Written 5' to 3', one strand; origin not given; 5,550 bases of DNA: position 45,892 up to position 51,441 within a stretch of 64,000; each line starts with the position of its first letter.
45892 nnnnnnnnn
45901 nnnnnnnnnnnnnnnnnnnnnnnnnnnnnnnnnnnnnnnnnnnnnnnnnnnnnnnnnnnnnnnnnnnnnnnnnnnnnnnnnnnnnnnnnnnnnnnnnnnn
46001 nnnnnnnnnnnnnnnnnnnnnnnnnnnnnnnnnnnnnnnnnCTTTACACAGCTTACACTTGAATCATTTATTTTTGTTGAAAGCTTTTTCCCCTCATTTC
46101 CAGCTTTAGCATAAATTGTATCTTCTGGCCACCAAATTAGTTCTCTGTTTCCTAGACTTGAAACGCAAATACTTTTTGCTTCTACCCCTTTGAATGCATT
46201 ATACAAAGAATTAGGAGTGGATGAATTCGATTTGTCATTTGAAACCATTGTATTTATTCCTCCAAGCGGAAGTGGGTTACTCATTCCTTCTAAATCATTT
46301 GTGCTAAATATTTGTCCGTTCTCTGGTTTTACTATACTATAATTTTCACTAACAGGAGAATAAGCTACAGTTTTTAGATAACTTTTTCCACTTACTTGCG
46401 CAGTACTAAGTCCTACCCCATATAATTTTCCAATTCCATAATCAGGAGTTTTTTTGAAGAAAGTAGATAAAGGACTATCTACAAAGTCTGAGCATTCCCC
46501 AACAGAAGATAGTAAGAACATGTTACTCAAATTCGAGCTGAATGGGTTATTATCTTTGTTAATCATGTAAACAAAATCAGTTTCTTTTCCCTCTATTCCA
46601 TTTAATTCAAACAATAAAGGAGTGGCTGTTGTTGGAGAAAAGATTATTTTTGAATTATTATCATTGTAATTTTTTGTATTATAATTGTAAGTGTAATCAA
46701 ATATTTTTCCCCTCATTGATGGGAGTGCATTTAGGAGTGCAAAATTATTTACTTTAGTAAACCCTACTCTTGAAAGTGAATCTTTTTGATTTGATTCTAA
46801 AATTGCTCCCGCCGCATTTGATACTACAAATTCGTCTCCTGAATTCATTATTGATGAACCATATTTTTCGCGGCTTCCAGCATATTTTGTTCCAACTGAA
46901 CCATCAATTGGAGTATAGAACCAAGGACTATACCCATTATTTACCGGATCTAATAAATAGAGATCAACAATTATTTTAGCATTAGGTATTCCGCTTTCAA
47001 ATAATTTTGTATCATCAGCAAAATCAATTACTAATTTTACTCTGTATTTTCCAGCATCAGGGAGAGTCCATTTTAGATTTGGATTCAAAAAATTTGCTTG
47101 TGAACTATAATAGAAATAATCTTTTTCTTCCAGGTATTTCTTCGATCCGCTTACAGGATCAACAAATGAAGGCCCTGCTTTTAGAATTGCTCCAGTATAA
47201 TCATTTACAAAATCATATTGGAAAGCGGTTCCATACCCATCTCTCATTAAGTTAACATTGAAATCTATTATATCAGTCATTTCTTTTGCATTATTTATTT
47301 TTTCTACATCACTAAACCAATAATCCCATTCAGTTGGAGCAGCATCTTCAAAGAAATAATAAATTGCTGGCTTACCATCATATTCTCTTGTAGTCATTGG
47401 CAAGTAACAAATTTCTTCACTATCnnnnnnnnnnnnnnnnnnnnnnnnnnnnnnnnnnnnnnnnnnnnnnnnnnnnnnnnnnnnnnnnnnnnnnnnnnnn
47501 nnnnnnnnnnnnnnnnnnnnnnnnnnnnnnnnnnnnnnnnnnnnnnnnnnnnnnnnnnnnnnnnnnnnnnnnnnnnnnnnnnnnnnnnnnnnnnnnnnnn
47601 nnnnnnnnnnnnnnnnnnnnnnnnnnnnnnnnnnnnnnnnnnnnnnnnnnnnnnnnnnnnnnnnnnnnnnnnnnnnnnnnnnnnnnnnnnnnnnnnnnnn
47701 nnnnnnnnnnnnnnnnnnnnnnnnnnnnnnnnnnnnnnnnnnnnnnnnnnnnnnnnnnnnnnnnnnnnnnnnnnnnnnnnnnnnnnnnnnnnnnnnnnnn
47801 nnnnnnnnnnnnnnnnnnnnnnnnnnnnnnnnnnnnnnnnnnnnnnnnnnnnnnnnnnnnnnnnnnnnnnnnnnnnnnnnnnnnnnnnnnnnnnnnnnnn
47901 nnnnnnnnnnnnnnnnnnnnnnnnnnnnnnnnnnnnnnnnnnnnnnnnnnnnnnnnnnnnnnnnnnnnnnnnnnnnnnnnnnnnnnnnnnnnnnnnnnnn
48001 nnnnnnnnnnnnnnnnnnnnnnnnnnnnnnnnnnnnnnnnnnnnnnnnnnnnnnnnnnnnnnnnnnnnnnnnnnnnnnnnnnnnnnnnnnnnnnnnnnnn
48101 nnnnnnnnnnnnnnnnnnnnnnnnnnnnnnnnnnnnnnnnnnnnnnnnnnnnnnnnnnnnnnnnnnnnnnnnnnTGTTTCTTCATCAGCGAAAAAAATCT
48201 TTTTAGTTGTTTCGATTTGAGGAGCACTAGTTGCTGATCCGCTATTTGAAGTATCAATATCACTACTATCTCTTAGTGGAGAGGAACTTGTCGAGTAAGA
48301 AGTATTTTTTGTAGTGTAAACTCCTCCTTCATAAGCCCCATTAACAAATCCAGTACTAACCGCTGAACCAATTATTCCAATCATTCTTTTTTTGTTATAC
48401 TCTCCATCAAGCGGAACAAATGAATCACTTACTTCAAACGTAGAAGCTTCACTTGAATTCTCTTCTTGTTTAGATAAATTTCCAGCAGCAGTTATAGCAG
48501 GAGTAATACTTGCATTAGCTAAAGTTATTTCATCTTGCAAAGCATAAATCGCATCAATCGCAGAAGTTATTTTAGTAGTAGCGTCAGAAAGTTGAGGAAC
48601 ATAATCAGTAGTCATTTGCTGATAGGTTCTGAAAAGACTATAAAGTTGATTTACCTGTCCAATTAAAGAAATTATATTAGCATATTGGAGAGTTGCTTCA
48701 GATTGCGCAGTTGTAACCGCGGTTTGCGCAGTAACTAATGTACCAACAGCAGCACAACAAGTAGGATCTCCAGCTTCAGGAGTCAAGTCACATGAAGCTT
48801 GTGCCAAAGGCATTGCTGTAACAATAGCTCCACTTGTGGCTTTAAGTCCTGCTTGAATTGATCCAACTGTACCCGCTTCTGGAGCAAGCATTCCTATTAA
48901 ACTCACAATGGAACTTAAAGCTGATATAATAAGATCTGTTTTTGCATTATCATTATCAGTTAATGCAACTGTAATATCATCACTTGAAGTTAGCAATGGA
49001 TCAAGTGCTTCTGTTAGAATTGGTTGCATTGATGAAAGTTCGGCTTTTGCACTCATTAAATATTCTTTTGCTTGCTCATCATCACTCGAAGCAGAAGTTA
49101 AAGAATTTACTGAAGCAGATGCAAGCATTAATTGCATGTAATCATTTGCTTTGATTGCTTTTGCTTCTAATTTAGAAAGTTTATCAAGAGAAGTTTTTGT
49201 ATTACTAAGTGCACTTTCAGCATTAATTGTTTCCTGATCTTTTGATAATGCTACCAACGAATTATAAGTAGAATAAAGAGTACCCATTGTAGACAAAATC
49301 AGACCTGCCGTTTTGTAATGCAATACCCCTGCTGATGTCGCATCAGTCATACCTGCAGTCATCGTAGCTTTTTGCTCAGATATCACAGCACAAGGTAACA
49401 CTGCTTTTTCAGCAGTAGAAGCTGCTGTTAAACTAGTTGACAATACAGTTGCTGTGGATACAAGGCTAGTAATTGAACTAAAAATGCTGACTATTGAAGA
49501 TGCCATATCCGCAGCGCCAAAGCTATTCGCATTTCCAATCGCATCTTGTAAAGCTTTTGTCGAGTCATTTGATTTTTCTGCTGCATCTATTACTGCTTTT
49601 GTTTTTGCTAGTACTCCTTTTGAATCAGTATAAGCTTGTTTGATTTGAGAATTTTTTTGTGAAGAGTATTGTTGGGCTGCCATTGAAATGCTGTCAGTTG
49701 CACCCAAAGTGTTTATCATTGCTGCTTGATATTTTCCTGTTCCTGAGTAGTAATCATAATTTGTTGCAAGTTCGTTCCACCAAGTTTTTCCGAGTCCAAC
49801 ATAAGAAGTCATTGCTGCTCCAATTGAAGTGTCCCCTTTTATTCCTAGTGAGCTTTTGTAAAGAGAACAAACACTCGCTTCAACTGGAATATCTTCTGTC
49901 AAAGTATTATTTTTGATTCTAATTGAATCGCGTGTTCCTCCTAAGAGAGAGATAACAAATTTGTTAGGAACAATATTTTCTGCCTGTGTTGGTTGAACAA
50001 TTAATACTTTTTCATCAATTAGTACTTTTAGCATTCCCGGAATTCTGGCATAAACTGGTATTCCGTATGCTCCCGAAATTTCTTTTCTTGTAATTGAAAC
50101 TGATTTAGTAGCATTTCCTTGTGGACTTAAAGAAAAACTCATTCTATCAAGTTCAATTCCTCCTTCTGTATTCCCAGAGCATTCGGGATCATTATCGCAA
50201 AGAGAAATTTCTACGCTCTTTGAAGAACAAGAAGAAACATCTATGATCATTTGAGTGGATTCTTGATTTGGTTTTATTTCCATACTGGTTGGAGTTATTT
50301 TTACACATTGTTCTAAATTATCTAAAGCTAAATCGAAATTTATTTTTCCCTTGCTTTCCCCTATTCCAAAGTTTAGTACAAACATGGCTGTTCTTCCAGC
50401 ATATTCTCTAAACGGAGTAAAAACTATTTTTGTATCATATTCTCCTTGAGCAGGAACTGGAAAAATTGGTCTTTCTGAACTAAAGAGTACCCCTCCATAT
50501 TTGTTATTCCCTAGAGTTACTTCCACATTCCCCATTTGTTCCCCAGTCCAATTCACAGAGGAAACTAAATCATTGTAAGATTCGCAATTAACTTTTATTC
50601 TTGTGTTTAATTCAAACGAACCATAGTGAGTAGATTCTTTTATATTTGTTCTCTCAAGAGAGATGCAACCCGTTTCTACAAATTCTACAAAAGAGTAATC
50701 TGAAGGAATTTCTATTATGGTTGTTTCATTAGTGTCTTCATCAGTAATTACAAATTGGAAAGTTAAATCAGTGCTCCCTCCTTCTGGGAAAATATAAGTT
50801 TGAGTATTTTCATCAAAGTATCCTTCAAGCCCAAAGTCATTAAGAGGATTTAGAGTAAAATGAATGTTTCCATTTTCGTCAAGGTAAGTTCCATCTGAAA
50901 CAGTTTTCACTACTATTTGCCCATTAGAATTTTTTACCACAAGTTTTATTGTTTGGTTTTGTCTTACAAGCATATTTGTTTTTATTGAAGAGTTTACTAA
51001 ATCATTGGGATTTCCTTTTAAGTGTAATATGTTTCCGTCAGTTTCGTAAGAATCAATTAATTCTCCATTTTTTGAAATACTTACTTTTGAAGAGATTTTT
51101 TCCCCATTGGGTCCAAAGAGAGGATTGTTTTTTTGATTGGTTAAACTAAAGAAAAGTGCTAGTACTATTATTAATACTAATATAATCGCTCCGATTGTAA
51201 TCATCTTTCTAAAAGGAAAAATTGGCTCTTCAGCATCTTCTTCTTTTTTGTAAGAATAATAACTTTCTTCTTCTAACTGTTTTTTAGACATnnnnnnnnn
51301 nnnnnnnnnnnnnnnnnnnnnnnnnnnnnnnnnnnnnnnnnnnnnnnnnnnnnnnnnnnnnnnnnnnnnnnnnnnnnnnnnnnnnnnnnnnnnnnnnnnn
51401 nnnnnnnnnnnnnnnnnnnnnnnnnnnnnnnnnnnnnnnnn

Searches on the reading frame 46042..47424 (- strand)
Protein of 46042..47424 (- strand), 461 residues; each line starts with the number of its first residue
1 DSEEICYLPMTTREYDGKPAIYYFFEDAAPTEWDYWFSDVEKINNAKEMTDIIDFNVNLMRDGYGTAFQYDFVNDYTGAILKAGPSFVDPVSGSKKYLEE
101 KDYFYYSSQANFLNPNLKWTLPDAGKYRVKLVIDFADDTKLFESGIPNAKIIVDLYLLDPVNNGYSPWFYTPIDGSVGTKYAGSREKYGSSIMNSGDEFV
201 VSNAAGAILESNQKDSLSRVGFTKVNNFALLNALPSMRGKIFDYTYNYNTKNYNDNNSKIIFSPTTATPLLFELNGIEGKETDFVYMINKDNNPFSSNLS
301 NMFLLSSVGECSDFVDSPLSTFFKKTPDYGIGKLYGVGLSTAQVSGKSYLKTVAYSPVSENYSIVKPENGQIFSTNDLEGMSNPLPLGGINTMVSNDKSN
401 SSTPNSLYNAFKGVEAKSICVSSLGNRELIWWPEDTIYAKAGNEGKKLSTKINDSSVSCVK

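Call 83: search_protein_representatives(protein=window:46042-47424:-)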
Query: 461 residues. Proteins with E-value up to 0.001 (for the whole library): 217; up to 1e-10: 165; up to 1e-30: 51. The best 150 are listed.
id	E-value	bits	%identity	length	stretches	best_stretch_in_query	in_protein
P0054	2.0e-173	593.9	57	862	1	1-460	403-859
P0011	7.4e-162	555.8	56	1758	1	6-451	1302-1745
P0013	3.5e-156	537.1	51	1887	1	1-461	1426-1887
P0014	7.0e-151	519.6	52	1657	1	4-459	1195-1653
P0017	8.3e-127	440.2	47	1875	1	2-461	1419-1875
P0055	2.4e-111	389.3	42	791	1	3-459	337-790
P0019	5.2e-111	388.2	42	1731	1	5-441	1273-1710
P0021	4.8e-109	381.7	42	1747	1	5-461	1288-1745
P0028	4.7e-104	365.3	43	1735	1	4-461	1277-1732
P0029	2.2e-103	363.0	40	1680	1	5-461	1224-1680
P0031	2.2e-102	359.8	42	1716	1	4-461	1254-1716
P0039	2.8e-98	346.2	42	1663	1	5-460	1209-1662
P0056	3.1e-95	336.2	39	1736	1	2-452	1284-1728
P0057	2.0e-92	326.9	41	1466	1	5-461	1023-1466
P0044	2.6e-91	323.3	40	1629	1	5-460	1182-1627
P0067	7.5e-39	150.3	30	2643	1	19-460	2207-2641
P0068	1.6e-38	149.3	32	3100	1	6-449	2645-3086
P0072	1.1e-34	136.6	30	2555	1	5-454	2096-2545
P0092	3.5e-30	121.7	31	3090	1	4-449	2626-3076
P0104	2.9e-28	115.4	28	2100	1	3-449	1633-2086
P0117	7.1e-26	107.5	28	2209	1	35-454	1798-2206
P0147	7.4e-20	87.7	23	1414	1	4-442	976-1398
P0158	4.9e-18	81.7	26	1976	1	9-459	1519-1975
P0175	5.5e-16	74.9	29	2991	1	45-437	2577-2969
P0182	1.3e-14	70.4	29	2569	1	47-364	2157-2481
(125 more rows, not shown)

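Call 84: list_cluster_members(proteins=[P0068, P0067, P0072, P0092, P0175, P0104, P0158, P0147, P0182, P0117])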
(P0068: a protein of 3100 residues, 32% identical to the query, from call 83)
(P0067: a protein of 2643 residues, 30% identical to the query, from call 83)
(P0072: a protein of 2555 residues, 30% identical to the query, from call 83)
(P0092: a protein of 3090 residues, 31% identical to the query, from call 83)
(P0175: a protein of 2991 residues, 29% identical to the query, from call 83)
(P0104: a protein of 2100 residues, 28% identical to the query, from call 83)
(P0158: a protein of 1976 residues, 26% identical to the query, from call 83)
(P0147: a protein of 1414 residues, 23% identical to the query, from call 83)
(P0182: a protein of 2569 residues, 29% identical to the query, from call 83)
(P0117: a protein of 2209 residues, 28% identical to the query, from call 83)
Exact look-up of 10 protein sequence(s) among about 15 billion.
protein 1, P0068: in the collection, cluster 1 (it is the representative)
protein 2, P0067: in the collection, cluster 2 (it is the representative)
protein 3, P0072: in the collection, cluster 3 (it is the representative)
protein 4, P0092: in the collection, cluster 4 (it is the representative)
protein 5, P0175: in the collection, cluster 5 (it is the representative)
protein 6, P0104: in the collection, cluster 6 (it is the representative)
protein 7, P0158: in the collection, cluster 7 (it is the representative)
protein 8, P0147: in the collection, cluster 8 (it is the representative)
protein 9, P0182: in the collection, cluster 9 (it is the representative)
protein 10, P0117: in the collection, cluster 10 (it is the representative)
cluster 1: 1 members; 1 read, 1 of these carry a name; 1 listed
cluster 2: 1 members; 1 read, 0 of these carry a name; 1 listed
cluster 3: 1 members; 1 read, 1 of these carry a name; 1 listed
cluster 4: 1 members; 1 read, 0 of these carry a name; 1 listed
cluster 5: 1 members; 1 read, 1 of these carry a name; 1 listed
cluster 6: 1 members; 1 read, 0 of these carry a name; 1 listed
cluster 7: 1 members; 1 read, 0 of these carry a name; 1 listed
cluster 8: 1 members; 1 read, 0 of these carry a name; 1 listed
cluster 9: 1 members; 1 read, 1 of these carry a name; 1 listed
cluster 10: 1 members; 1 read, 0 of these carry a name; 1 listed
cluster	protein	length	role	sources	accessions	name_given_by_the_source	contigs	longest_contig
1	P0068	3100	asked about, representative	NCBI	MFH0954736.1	MAG: carboxypeptidase-like regulatory domain-containing protein [Candidatus Micrarchaeota ...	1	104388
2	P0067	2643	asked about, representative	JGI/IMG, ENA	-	-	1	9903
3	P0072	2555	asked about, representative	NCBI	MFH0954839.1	MAG: carboxypeptidase-like regulatory domain-containing protein [Candidatus Micrarchaeota ...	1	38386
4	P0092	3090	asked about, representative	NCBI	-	-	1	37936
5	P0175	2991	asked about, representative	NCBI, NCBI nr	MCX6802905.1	MAG: hypothetical protein NT067_07430 [Candidatus Diapherotrites archaeon] | hypothetical protein [Candidatus Diapherotrites archaeon]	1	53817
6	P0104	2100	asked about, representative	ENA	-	-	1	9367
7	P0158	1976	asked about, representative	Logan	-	-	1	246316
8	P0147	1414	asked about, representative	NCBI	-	-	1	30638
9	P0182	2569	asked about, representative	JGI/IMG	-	hypothetical protein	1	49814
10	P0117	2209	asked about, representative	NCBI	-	-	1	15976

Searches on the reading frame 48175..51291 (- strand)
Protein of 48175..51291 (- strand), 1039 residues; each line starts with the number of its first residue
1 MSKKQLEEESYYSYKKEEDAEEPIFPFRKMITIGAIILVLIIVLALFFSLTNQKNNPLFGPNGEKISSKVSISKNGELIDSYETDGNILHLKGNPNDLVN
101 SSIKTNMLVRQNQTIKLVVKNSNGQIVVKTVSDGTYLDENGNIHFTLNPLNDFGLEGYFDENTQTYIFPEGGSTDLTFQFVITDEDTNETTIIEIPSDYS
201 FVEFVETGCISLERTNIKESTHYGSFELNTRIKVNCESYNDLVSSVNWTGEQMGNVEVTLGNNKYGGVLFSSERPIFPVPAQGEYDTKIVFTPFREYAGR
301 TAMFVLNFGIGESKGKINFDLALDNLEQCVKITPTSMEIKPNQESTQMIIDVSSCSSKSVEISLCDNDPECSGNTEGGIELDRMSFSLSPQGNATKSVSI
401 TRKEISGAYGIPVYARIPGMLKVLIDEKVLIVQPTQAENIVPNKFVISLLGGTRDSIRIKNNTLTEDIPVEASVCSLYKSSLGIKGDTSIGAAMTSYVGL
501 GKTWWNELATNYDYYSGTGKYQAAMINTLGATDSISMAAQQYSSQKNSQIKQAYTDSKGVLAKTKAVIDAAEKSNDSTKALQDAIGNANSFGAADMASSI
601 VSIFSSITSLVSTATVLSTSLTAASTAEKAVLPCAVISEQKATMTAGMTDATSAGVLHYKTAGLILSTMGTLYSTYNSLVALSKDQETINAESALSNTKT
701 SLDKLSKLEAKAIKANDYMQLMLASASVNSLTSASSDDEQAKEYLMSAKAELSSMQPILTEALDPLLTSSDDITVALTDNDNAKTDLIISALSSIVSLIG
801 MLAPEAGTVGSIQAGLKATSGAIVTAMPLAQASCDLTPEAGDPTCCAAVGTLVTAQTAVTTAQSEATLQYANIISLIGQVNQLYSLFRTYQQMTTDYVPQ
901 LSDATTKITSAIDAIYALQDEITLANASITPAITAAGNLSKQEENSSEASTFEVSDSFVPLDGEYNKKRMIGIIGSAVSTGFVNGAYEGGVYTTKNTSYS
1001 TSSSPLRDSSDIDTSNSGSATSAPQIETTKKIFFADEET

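Call 63: predict_structure(alignment_id=A2)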
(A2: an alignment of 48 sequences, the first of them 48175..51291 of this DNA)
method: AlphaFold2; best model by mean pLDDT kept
length: 1039 residues; sequences in the alignment: 48
mean_pLDDT: 76.6   pTM: 0.43
mean pLDDT of the five models: 76.6, 75.5, 74.6, 72.7, 71.2
residues with pLDDT >= 90: 191; 70-90: 609; 50-70: 130; < 50: 109
segments of 3 or more residues with pLDDT < 50: 1-26, 439-463, 490-495, 685-687, 776-779, 1000-1039
pLDDT, mean of each block of 10 residues (from residue 1): 30 30 41 72 71 64 84 83 86 81 77 81 71 70 82 78 76 86 83 89 82 85 82 86 90 85 72 83 88 82 91 88 83 85 89 85 82 79 86 87 83 81 82 69 34 33 56 77 62 49 65 57 71 82 91 90 93 91 72 62 77 85 90 89 89 84 81 72 57 89 93 94 89 89 96 92 90 62 65 76 81 89 91 79 83 91 88 82 72 67 86 90 92 94 87 73 74 87 88 71 35 26 27 30
secondary structure, 60 per line:
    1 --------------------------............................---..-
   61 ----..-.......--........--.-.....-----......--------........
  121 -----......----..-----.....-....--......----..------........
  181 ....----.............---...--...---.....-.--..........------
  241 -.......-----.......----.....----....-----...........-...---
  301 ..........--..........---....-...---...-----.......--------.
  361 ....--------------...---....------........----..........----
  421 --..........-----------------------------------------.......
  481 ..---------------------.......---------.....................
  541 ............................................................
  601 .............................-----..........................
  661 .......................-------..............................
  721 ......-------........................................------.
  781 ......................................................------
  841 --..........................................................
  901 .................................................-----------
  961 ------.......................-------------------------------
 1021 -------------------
elements in order (helices of 4 or more, strands of 3 or more residues): H27-54 E68-74 E77-84 E89-93 E99-104 E113-120 E126-131 E143-147 H149-152 H155-158 E173-184 E189-201 E205-207 E210-212 E216-220 E225-234 E242-248 E254-260 E265-269 E274-277 E283-293 E301-310 E313-322 H326-329 E331-333 E337-339 E345-351 E360-364 E379-381 E385-388 E395-402 E407-416 E423-432 H474-482 H504-510 H520-629 H635-683 H691-726 H734-773 H780-834 H843-949 H967-989

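Call 66: fold_search(model_id=the predicted structure, library=pdb)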
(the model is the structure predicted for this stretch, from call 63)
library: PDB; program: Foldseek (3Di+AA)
matches with E <= 10: 1333; with E <= 0.001: 57
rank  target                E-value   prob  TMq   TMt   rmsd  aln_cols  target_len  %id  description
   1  9ijj_C                1.5e-07  1.00  0.11  0.12  30.2       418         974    8  In situ structure of the central apparatus in mouse sperm axoneme. (released 2025-06-04)
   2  7sqc_F0               1.7e-07  1.00  0.10  0.27  26.6       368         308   10  Ciliary C1 central pair apparatus isolated from Chlamydomonas reinhardtii (released 2022-04-13)
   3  9ijj_O                1.8e-07  1.00  0.09  0.08  32.8       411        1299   10  In situ structure of the central apparatus in mouse sperm axoneme. (released 2025-06-04)
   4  7sqc_F1               3.0e-07  1.00  0.10  0.19  28.6       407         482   10  Ciliary C1 central pair apparatus isolated from Chlamydomonas reinhardtii (released 2022-04-13)
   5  7sqc_T0               3.7e-07  1.00  0.11  0.18  39.5       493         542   10  Ciliary C1 central pair apparatus isolated from Chlamydomonas reinhardtii (released 2022-04-13)
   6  7sqc_2A               5.7e-07  1.00  0.09  0.12  30.7       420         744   10  Ciliary C1 central pair apparatus isolated from Chlamydomonas reinhardtii (released 2022-04-13)
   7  7sqc_2B               6.2e-07  1.00  0.09  0.12  31.2       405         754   11  Ciliary C1 central pair apparatus isolated from Chlamydomonas reinhardtii (released 2022-04-13)
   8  9ijj_P                9.2e-07  1.00  0.10  0.16  31.3       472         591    8  In situ structure of the central apparatus in mouse sperm axoneme. (released 2025-06-04)
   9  9ijj_E                4.0e-06  1.00  0.11  0.19  29.4       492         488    7  In situ structure of the central apparatus in mouse sperm axoneme. (released 2025-06-04)
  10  9ijj_h                7.0e-06  1.00  0.09  0.07  33.1       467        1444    8  In situ structure of the central apparatus in mouse sperm axoneme. (released 2025-06-04)
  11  7sqc_M1               9.3e-06  1.00  0.14  0.24  28.8       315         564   11  Ciliary C1 central pair apparatus isolated from Chlamydomonas reinhardtii (released 2022-04-13)
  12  9ijj_4G               1.1e-05  1.00  0.12  0.04  31.2       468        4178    9  In situ structure of the central apparatus in mouse sperm axoneme. (released 2025-06-04)
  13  8dfp_A                1.6e-05  1.00  0.10  0.19  29.5       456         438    9  Ectodomain of full-length KIT(DupA502,Y503)-SCF dimers (released 2023-03-29)
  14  8dfp_B                1.9e-05  1.00  0.09  0.16  28.7       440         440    8  Ectodomain of full-length KIT(DupA502,Y503)-SCF dimers (released 2023-03-29)
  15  2rik                  3.7e-05  1.00  0.10  0.22  29.0       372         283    8  I-band fragment I67-I69 from titin (released 2008-01-22)
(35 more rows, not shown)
